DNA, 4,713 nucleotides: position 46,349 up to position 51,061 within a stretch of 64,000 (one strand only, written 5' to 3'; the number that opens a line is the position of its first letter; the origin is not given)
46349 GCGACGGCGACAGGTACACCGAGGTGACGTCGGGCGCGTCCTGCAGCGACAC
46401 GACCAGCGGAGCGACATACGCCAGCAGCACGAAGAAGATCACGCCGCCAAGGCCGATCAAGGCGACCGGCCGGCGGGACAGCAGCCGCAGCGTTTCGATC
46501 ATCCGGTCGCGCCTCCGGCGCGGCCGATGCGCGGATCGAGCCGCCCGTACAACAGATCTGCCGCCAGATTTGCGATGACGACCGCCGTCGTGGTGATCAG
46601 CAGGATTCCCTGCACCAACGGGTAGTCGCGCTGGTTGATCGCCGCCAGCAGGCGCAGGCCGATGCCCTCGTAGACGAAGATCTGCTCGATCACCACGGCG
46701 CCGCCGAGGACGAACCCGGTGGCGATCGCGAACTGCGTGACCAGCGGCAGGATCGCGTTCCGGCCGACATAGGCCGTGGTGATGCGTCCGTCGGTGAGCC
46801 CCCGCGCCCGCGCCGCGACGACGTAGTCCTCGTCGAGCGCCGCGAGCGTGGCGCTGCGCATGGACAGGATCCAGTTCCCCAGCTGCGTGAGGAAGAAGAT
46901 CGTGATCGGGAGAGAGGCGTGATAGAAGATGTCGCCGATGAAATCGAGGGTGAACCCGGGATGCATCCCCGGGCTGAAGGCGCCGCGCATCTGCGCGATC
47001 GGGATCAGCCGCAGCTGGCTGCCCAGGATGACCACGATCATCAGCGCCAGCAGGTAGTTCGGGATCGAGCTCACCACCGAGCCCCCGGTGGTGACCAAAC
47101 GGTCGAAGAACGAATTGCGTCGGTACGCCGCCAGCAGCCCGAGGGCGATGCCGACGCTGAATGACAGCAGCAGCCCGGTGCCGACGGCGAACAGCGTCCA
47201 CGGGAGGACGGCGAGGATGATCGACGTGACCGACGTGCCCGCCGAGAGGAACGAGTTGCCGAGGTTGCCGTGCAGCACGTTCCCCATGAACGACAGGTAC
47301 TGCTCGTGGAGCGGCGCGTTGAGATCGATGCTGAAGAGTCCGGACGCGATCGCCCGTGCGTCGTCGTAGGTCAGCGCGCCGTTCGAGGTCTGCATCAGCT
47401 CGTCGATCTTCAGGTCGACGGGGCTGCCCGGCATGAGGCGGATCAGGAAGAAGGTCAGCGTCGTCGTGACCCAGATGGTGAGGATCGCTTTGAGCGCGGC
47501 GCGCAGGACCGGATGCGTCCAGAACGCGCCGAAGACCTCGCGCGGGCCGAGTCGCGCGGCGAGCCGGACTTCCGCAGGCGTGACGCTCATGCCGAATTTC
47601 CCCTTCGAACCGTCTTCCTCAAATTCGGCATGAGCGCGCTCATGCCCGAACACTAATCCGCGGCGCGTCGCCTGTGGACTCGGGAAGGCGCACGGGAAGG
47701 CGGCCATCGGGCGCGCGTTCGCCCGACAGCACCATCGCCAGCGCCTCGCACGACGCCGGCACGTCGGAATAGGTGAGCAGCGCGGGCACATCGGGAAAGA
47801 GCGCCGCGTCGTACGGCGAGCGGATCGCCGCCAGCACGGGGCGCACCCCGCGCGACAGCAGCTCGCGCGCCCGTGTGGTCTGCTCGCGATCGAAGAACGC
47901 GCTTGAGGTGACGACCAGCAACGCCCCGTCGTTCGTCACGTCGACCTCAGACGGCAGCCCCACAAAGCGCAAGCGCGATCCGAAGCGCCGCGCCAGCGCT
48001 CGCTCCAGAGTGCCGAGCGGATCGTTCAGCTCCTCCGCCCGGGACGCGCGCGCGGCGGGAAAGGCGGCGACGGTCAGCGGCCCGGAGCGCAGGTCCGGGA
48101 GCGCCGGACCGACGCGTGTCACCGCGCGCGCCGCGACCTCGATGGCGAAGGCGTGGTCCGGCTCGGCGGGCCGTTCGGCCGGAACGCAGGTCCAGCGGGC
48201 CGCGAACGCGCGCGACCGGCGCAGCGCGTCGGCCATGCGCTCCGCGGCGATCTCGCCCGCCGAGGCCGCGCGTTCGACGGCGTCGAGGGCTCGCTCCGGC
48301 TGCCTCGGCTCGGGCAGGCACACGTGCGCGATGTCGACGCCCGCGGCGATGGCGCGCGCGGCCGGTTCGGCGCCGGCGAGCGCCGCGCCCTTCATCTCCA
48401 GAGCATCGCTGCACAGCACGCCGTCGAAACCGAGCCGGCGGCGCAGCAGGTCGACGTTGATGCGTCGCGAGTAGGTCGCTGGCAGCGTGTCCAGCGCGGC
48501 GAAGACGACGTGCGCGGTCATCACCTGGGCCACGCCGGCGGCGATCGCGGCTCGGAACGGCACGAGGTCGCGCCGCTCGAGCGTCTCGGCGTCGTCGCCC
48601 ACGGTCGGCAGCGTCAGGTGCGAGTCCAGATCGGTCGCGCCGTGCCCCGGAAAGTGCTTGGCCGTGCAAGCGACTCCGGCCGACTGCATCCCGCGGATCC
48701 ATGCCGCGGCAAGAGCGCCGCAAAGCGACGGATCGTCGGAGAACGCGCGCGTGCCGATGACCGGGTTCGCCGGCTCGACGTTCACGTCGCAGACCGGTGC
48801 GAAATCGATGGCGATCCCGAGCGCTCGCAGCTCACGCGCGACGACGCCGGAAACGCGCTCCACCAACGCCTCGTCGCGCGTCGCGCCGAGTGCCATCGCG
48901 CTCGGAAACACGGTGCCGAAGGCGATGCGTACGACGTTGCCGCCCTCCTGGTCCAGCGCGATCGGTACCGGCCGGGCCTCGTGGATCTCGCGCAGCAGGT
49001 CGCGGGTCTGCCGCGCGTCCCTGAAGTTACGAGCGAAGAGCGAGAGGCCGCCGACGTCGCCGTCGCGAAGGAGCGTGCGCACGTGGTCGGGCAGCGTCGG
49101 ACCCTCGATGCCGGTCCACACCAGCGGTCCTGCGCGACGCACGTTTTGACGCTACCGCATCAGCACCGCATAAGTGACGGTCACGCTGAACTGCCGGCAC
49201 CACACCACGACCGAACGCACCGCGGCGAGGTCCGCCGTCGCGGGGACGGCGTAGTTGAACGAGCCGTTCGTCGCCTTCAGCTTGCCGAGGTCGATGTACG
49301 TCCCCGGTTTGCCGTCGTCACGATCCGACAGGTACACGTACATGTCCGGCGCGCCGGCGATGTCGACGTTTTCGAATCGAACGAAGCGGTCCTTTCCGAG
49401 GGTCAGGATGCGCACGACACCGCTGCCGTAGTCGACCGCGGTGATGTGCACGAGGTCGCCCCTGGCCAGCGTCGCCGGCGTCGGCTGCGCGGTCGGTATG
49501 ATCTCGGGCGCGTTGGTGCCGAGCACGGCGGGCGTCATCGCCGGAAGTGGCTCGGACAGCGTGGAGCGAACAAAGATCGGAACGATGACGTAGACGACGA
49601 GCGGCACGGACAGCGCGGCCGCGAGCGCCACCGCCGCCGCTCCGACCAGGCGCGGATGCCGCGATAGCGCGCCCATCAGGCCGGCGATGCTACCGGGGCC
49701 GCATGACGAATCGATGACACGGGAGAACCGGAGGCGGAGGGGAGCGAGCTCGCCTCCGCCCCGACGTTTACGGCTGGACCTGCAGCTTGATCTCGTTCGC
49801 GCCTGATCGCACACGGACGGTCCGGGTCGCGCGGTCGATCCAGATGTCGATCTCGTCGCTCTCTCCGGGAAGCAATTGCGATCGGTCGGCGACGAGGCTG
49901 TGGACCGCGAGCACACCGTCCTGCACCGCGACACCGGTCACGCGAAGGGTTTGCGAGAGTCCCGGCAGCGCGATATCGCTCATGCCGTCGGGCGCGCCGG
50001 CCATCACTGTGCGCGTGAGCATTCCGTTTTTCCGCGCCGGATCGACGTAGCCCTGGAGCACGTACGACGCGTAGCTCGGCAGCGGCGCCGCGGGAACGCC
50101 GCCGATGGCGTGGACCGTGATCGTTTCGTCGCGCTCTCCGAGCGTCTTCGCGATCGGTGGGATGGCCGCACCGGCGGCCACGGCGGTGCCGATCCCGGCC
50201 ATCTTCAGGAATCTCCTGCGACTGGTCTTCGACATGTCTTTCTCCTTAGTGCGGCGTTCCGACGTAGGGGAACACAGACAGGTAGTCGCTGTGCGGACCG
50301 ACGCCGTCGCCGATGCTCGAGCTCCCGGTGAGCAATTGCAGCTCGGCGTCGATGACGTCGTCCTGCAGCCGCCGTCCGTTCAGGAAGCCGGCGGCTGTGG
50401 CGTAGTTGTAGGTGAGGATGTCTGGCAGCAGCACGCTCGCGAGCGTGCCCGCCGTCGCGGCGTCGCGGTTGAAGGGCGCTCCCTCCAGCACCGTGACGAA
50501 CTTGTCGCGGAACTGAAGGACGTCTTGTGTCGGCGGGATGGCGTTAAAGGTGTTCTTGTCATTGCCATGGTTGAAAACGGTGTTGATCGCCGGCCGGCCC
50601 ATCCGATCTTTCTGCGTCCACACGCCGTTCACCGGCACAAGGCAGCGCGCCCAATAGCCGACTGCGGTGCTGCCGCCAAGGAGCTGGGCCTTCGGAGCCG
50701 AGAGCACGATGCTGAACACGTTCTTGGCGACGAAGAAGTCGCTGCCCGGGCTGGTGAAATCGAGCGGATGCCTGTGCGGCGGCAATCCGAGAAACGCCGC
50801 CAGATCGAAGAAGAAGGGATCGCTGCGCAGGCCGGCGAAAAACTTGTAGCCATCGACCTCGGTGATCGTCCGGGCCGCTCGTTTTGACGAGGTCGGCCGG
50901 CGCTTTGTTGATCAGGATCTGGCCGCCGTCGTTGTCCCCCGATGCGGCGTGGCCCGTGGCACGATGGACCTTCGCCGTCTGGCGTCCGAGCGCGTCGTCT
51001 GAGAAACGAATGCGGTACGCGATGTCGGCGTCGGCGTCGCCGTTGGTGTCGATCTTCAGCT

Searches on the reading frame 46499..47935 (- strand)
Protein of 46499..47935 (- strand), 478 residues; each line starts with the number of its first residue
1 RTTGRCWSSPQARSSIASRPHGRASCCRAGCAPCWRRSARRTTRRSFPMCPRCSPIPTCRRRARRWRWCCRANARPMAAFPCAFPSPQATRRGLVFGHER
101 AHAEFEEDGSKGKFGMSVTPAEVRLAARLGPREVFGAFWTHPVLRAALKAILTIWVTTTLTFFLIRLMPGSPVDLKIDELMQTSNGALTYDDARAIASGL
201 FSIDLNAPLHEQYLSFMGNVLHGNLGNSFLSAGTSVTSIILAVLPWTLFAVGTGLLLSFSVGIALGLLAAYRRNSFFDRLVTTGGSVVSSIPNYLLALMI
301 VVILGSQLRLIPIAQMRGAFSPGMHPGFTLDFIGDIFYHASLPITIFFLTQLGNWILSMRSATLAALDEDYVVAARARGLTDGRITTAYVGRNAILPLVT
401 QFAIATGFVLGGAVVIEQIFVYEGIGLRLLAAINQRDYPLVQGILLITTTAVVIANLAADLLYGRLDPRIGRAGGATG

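Call 69: search_protein_families(library=pfam, proteins=[window:46499-47935:-], max_evalue=0.00001)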
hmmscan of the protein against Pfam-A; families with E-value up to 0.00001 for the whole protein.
window:46499-47935:- (478 aa): 1 family
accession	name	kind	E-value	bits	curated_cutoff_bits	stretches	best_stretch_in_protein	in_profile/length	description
PF00528.27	BPD_transp_1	-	4.8e-37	127.9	26.4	1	262-471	1-183/184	Binding-protein-dependent transport system inner membrane component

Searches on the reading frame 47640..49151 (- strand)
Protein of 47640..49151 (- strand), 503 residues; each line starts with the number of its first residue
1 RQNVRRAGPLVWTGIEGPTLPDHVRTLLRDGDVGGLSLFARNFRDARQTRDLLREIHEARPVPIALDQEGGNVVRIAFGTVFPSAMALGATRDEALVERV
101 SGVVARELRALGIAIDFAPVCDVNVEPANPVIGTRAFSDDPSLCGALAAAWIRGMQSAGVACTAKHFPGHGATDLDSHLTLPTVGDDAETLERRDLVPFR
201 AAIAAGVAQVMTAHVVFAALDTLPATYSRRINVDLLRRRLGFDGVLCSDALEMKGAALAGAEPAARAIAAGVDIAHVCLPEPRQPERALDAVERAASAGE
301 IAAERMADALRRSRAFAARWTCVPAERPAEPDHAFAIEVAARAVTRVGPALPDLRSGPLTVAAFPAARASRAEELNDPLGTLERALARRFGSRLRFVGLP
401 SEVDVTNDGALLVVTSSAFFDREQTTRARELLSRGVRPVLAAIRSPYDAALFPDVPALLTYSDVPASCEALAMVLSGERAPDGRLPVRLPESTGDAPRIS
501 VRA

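Call 69: search_protein_families(library=pfam, proteins=[window:47640-49151:-], max_evalue=0.00001)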
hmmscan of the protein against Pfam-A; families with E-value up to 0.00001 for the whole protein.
window:47640-49151:- (503 aa): 1 family
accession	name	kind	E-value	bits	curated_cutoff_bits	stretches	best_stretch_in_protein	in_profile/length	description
PF00933.27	Glyco_hydro_3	-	7.2e-79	265.9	27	1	23-312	19-312/316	Glycosyl hydrolase family 3 N terminal domain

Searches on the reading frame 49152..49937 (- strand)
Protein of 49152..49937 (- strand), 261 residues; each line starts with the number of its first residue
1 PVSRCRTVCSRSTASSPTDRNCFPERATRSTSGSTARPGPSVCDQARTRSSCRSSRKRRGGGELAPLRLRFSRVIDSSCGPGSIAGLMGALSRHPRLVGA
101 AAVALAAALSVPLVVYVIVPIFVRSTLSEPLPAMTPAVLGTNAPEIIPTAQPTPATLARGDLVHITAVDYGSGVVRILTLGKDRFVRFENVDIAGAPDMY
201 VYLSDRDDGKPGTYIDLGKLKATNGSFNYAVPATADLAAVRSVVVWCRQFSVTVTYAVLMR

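Call 69: search_protein_families(library=pfam, proteins=[window:49152-49937:-], max_evalue=0.00001)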
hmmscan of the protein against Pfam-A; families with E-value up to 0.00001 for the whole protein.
window:49152-49937:- (261 aa): 1 family
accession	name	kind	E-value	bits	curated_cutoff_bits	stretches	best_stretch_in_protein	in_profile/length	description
PF10517.14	DM13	-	4.1e-16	59.9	25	1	172-258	10-104/105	Electron transfer DM13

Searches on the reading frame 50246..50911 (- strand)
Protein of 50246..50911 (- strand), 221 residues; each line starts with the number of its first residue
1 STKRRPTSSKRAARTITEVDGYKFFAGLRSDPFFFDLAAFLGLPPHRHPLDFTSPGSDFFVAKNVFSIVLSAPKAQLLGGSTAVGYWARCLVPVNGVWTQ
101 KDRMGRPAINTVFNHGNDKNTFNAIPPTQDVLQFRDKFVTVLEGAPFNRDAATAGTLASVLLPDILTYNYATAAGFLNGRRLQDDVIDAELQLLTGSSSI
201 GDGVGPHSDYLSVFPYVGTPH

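Call 70: search_protein_families(library=pfam, proteins=[window:50246-50911:-], max_evalue=0.00001)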
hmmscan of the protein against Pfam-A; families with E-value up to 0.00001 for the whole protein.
window:50246-50911:- (221 aa): 1 family
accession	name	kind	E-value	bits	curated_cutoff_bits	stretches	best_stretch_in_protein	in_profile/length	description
PF14224.11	DUF4331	-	6.2e-30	105.2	27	2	13-138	151-291/421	Domain of unknown function (DUF4331)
